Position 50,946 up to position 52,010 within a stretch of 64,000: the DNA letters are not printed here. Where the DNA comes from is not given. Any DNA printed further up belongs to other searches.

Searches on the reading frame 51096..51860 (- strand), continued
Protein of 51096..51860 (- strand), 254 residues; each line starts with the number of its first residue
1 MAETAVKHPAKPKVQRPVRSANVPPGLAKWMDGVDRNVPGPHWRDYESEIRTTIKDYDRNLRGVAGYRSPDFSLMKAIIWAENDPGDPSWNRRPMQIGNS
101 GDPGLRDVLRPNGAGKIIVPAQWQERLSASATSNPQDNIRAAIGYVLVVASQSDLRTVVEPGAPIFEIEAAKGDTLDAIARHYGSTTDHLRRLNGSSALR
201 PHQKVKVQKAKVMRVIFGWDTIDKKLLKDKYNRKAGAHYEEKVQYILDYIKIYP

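Call 58: find_related_loci(query=A3, collection=genome_contigs, flank=10000)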
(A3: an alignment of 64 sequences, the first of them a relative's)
Query A3 (254 aa) in genome_contigs; peptide patterns used: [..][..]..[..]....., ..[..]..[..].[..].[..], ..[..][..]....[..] (x = any residue, [..] = any of these).
359 stretches matched a pattern; 196 encode a relative of the query (tblastn E <= 1e-3); the best 80 are kept; 80 distinct loci.
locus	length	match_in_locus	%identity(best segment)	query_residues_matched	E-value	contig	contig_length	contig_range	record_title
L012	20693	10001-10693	40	14-247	9e-54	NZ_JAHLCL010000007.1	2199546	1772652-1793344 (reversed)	Burkholderia semiarida strain CCRMBC74 Scaffold_7, whole genome shotgun sequence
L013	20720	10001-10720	39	13-250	1e-53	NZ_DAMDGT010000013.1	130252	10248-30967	MAG: Achromobacter sp. isolate CTOTU50454 NODE_37_length_130252_cov_21.842953, whole genome shotgun sequence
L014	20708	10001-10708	39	20-251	8e-53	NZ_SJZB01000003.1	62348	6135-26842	Parasulfuritortus cantonensis strain LSR1 tig00000052, whole genome shotgun sequence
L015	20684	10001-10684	43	26-251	6e-53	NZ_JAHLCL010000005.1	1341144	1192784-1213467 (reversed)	Burkholderia semiarida strain CCRMBC74 Scaffold_5, whole genome shotgun sequence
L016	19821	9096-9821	38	14-251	6e-53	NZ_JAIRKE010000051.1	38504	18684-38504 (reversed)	MAG: Azonexus sp. isolate Ast373_bin8 k119_1451382, whole genome shotgun sequence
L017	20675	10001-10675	40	29-250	7e-53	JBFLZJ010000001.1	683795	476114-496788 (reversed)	MAG: Pseudomonadota bacterium isolate MAG108 MAG108_1, whole genome shotgun sequence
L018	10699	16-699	39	26-251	2e-52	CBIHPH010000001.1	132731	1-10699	MAG TPA_asm: uncultured Rhizobacter sp. isolate SRR18156199_concoct_42 genome assembly, contig: ERZ27336861.40, whole ge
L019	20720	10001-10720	38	15-251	4e-51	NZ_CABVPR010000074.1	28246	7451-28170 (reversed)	Burkholderia dolosa strain LMG 18943, whole genome shotgun sequence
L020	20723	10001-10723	39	15-251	5e-51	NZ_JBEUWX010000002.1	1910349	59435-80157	Dentiradicibacter hellwigii strain Wk13 ctg.s1.000000F, whole genome shotgun sequence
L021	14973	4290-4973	36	26-251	1e-50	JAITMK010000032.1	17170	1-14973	MAG: Azoarcus sp. isolate Pmx449_bin12 k119_1831297, whole genome shotgun sequence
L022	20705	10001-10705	38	14-251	2e-50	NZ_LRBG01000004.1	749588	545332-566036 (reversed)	Paraburkholderia monticola strain JC2948 10.BMJC2948.1.00004, whole genome shotgun sequence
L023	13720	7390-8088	39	23-251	4e-50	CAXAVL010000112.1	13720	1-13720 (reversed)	MAG TPA_asm: uncultured Cellvibrio sp. isolate ERR599368_metabat2_19 genome assembly, contig: ERZ2772639.1059, whole gen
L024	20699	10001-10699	39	23-251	4e-50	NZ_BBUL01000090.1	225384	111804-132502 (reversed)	Cellvibrio sp. OA-2007, whole genome shotgun sequence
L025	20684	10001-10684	39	26-251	3e-50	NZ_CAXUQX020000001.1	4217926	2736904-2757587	Trinickia sp. LjRoot230 LJR230c1, whole genome shotgun sequence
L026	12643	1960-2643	39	26-251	1e-49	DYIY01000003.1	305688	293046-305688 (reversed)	MAG TPA_asm: Thiobacillus denitrificans isolate FI88_66_23 Afr_mines_FI88_20_length_305688_cov_10_048267, whole genome s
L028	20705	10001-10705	36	14-251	1e-49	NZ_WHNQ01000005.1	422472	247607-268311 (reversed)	Paraburkholderia atlantica strain CNPSo 3155 scaffold_4, whole genome shotgun sequence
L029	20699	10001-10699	38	15-251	1e-49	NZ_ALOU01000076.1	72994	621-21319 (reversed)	Cupriavidus sp. BIS7 contig76, whole genome shotgun sequence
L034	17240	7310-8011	38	14-251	1e-49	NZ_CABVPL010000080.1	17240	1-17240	Burkholderia latens isolate LMG 24064, whole genome shotgun sequence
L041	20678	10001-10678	38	29-251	4e-48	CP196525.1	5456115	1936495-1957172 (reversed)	Telluria sp. B2 chromosome, complete genome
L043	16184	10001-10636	41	27-236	2e-47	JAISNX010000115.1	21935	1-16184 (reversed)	MAG: Azoarcus sp. isolate Iy174_bin16 k119_1871655, whole genome shotgun sequence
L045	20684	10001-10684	34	26-251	2e-47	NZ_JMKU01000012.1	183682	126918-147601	Paracidovorax oryzae ATCC 19882 T336DRAFT_scaffold00011.11_C, whole genome shotgun sequence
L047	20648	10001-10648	39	14-232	3e-47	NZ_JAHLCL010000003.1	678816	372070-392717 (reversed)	Burkholderia semiarida strain CCRMBC74 Scaffold_3, whole genome shotgun sequence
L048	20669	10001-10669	40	26-247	2e-47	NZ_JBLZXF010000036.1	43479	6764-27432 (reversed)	MAG: Achromobacter sp. isolate S21_GT28SEX NODE_263_length_43479_cov_42.828764, whole genome shotgun sequence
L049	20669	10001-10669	40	26-247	2e-47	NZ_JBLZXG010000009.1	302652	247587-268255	MAG: Achromobacter sp. isolate S2_GT14BC2 NODE_24_length_302652_cov_100.974211, whole genome shotgun sequence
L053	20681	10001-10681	36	26-251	1e-46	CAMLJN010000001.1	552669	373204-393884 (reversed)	MAG: uncultured Buttiauxella sp. isolate SRR12181029_bin.1_metawrap_v1.3.0_MAG genome assembly, contig: ERZ12593168_1, w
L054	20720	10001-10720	35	9-251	1e-46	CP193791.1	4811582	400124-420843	Enterobacter sp. TMH.L2 chromosome, complete genome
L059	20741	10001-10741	34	1-251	5e-46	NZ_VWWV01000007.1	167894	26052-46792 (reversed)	Enterobacter sp. Cy-643 NODE_6_length_167894_cov_71.055899/0, whole genome shotgun sequence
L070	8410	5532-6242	38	8-245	5e-44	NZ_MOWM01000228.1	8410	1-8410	Variovorax sp. E3 contig00228, whole genome shotgun sequence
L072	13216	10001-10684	34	27-251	7e-44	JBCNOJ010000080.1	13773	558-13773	MAG: Acidovorax sp. isolate SMAGNO124 Contig80, whole genome shotgun sequence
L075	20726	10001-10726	33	9-251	2e-43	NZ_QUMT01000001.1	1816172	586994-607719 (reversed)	Roseateles depolymerans strain DSM 11813 Ga0244525_101, whole genome shotgun sequence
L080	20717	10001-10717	38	16-250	5e-43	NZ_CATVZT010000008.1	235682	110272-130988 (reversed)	Ralstonia holmesii strain LMG 32967 isolate LMG 32967 8, whole genome shotgun sequence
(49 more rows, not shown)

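Call 62: search_protein_families(library=pfam, alignment_id=A6, max_evalue=0.01)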
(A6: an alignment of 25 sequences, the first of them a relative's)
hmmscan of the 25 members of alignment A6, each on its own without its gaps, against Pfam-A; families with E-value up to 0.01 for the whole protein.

A. member 1, L019:10738-11160:+ (141 aa): 0 families

B. families by the number of members that match (of 25 scanned): 1 family
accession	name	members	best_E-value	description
PF01669.22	Myelin_MBP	1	0.0049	Myelin basic protein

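Call 64: search_protein_families(library=pfam, proteins=[L041:5095-6606:-, L048:2869-3996:-, L049:8308-9270:-, L047:19176-20561:+, L029:13616-14755:-, L080:6428-8092:+, L043:9394-9885:+, L045:11241-13106:+, L072:8466-9692:+, L075:6243-8558:+], max_evalue=0.0001)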
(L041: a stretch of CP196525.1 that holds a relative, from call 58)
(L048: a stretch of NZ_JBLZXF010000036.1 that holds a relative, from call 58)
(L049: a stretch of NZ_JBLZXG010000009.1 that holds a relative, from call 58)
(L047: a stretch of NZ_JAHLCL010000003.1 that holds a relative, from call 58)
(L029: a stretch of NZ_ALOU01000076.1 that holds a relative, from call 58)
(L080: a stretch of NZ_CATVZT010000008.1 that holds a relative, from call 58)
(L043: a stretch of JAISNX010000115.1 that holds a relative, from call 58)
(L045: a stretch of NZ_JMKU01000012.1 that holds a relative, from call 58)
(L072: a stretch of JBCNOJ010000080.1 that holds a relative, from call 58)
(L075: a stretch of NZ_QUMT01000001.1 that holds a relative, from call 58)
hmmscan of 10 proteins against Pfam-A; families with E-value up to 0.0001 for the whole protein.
L041:5095-6606:- (503 aa): 3 families
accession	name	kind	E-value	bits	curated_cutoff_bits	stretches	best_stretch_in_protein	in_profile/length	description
PF02518.31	HATPase_c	-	1.9e-28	99.6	26.4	1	378-488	2-109/111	Histidine kinase-, DNA gyrase B-, and HSP90-like ATPase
PF00512.31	HisKA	-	2.5e-19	69.5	26.9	1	263-331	1-66/66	His Kinase A (phospho-acceptor) domain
PF13581.12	HATPase_c_2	-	1.1e-06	29.1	27.4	0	388-466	42-112/127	Histidine kinase-like ATPase domain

L048:2869-3996:- (375 aa): 2 families
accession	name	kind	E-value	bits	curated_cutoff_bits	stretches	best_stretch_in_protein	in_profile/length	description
PF00005.33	ABC_tran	-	3.5e-30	105.8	25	1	85-235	2-136/137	ABC transporter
PF08352.17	oligo_HPY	-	2.9e-20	72.9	27.1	1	287-351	1-65/65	Oligopeptide/dipeptide transporter, C-terminal region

L049:8308-9270:- (320 aa): 2 families
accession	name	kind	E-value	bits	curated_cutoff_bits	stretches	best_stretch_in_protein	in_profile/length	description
PF03466.25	LysR_substrate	-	1.5e-27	96.8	28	1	87-286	3-208/209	LysR substrate binding domain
PF00126.33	HTH_1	-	6.1e-20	71.4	26.6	1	2-60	1-59/60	Bacterial regulatory helix-turn-helix protein, lysR family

L047:19176-20561:+ (462 aa): 1 family
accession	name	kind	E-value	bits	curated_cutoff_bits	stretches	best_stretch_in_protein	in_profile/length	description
PF00563.25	EAL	-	3.4e-47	161.2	31.3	1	70-291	12-236/236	EAL domain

L029:13616-14755:- (379 aa): 1 family
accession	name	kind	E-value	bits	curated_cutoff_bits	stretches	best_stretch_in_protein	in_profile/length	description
PF03401.19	TctC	-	2.9e-80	270.2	27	1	102-375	1-273/274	Tripartite tricarboxylate transporter family receptor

L080:6428-8092:+ (555 aa): 2 families
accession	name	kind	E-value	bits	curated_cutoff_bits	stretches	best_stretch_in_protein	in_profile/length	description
PF00015.26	MCPsignal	-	4.1e-52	176.9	34.6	1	343-499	2-172/172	Methyl-accepting chemotaxis protein (MCP) signalling domain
PF12729.13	4HB_MCP_1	-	4.6e-09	36.5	27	1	16-201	1-181/181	Four helix bundle sensory module for signal transduction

L043:9394-9885:+ (164 aa): 1 family
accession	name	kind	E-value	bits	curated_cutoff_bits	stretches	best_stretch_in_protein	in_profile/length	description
PF05638.18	T6SS_HCP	-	1.7e-41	142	23.5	1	6-137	1-129/129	Type VI secretion system effector, Hcp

L045:11241-13106:+ (622 aa): 0 families

L072:8466-9692:+ (409 aa): 1 family
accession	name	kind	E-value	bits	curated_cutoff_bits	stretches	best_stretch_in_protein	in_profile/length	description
PF07670.19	Gate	-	4.4e-18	66.1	29.6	2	51-159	4-100/104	Nucleoside recognition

L075:6243-8558:+ (772 aa): 2 families
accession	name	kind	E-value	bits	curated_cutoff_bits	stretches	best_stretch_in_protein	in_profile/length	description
PF00593.30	TonB_dep_Rec_b-barrel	-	4.5e-36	126.1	27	1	283-738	2-436/436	TonB dependent receptor-like, beta-barrel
PF07715.20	Plug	-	2.7e-12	47.6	23.9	1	109-206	3-106/107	TonB-dependent Receptor Plug Domain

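Call 65: search_protein_families(library=pfam, proteins=[L054:8182-9183:-, L053:1547-2035:-, L054:2650-4146:-, L059:6335-7552:-, L054:9239-9769:+, L059:18590-19108:-, L054:19205-20668:-, L034:9204-12362:+, L028:14835-16040:+, L070:96-1058:+], max_evalue=0.0001)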
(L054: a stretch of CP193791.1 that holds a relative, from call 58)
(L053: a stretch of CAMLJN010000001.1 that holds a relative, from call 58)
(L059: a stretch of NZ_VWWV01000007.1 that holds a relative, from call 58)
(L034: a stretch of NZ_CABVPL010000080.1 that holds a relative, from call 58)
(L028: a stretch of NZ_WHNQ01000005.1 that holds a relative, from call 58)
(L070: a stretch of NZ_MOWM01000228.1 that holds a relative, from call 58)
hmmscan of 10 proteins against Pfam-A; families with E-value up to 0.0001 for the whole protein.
L054:8182-9183:- (333 aa): 2 families
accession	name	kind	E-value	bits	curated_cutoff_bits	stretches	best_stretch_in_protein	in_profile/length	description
PF00185.30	OTCace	-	1.8e-55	187.7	29.4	1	155-329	2-156/157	Aspartate/ornithine carbamoyltransferase, Asp/Orn binding domain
PF02729.26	OTCace_N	-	6.7e-47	159.7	29.9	1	6-146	1-148/148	Aspartate/ornithine carbamoyltransferase, carbamoyl-P binding domain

L053:1547-2035:- (162 aa): 2 families
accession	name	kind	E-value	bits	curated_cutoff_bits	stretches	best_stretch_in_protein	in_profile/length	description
PF01316.27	Arg_repressor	-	1e-13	51.2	27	1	20-79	9-67/70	Arginine repressor, DNA binding domain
PF02863.23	Arg_repressor_C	-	3.5e-12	46.4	25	1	91-155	2-66/68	Arginine repressor, C-terminal domain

L054:2650-4146:- (498 aa): 2 families
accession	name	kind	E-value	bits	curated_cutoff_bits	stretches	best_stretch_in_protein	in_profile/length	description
PF13520.12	AA_permease_2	-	1.6e-70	238.7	27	1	29-436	1-402/427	Amino acid permease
PF00324.27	AA_permease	-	8.7e-17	61.4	24.6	1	37-399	5-376/470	Amino acid permease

L059:6335-7552:- (405 aa): 2 families
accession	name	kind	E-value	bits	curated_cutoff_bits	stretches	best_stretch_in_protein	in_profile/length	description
PF02274.22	ADI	-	7.2e-131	437.1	22.8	1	34-402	2-377/377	Arginine deiminase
PF19420.4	DDAH_eukar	-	4e-12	46.4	23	1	129-275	37-183/291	N,N dimethylarginine dimethylhydrolase, eukaryotic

L054:9239-9769:+ (177 aa): 1 family
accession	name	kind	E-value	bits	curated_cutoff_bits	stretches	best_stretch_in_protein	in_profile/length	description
PF06877.16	RraB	-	2e-34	118.6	23.3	1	49-150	2-102/102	Regulator of ribonuclease activity B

L059:18590-19108:- (172 aa): 6 families
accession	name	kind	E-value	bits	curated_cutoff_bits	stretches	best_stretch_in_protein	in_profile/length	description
PF00583.31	Acetyltransf_1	-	1.1e-18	68.1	20.7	1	46-149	14-116/116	Acetyltransferase (GNAT) family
PF13508.13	Acetyltransf_7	-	6.6e-14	52.5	27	1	64-150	2-83/84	Acetyltransferase (GNAT) domain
PF13673.13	Acetyltransf_10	-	6.1e-08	33.1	23.6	1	54-152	20-110/128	Acetyltransferase (GNAT) domain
PF13302.13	Acetyltransf_3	-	5.3e-06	27.6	25.4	1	14-150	2-138/138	Acetyltransferase (GNAT) domain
PF14542.12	Acetyltransf_CG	-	1.5e-05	25.5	30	1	91-127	23-59/80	GCN5-related N-acetyl-transferase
PF08445.16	FR47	-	4.2e-05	23.9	22.1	1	87-152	16-80/86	FR47-like protein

L054:19205-20668:- (487 aa): 3 families
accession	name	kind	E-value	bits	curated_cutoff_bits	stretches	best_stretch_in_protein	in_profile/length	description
PF00133.28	tRNA-synt_1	-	1.5e-49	169.4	22.7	1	2-167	292-414/414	tRNA synthetases class I (I, L, M and V)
PF08264.19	Anticodon_1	-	1.5e-44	151.9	25.1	1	210-361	1-147/148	Anticodon-binding domain of tRNA ligase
PF10458.14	Val_tRNA-synt_C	-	8.1e-18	64.9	25.9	1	422-480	3-61/66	Valyl tRNA synthetase tRNA binding arm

L034:9204-12362:+ (1053 aa): 0 families

L028:14835-16040:+ (402 aa): 2 families
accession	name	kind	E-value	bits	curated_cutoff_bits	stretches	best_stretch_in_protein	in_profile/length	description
PF00108.29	Thiolase_N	-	6.4e-88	294.9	26.4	1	14-272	1-260/260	Thiolase, N-terminal domain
PF02803.24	Thiolase_C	-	4.5e-43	146.2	27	1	280-400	2-122/123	Thiolase, C-terminal domain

L070:96-1058:+ (321 aa): 0 families

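Call 87: search_dna_similar(query=P0001, collection=plasmids, mode=protein, max_rows=15)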
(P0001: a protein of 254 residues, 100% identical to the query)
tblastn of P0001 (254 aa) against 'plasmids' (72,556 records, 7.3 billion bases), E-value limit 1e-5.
Records with a match: 1; places in all: 1; records where one place covers at least 80% of the query: 0.
Best place of each record, by identity: <60% 1.
By first word of the organism name: Salmonella 1.
By predicted mobility (MOB-suite, as given by PLSDB): non-mobilizable 1.
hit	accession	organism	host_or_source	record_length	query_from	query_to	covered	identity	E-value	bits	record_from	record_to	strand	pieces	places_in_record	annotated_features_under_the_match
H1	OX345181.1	Salmonella enterica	Gallus gallus,Poultry farm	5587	27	195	67%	32.0%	5e-20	96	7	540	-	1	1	none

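Call 88: search_dna_similar(query=P0001, collection=phages, mode=protein, max_rows=10)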
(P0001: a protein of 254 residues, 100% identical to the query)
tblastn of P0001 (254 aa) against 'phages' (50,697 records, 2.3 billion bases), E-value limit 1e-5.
No match.

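Call 89: get_annotated_region(hit=H1, flank=5000)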
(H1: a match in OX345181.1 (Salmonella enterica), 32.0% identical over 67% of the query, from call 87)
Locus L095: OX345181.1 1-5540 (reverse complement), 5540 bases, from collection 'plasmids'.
description: Salmonella enterica subsp. enterica strain SV10191 genome assembly, plasmid: 131
organism: Salmonella enterica (NCBI taxid 149539)
taxonomy: Bacteria; Pseudomonadota; Gammaproteobacteria; Enterobacterales; Enterobacteriaceae; Salmonella; Salmonella enterica
host: -; source: Gallus gallus,Poultry farm; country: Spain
typing (MOB-suite, as given by PLSDB): non-mobilizable
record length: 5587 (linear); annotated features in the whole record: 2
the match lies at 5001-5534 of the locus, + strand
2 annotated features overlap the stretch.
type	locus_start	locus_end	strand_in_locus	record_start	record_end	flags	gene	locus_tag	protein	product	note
CDS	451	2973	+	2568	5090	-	-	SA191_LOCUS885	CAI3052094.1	-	-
CDS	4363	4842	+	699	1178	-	-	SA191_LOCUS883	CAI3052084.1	-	-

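Call 90: search_protein_families(library=pfam, proteins=[L095:451-2970:+, L095:4363-4839:+], max_evalue=0.001)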
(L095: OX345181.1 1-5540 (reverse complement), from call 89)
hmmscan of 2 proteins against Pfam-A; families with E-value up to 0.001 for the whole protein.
L095:451-2970:+ (840 aa): 4 families
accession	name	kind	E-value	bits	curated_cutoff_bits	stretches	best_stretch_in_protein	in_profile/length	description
PF06761.17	IcmF-related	-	1.4e-70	238.6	27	1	172-484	1-308/308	Intracellular multiplication and human macrophage-killing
PF06744.18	IcmF_C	-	8.4e-25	87.4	26.7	1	714-819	1-105/106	Type VI secretion protein IcmF C2-like domain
PF14331.11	IcmF-related_N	-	1.2e-16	61.2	25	1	6-117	141-253/259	IcmF-related N-terminal domain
PF21070.2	IcmF_helical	-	1.9e-08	34.9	24.1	1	613-671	6-64/106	Type VI secretion protein IcmF helical domain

L095:4363-4839:+ (159 aa): 1 family
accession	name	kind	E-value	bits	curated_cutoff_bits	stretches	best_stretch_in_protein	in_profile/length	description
PF05638.18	T6SS_HCP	-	8.7e-21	75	23.5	1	6-143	1-129/129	Type VI secretion system effector, Hcp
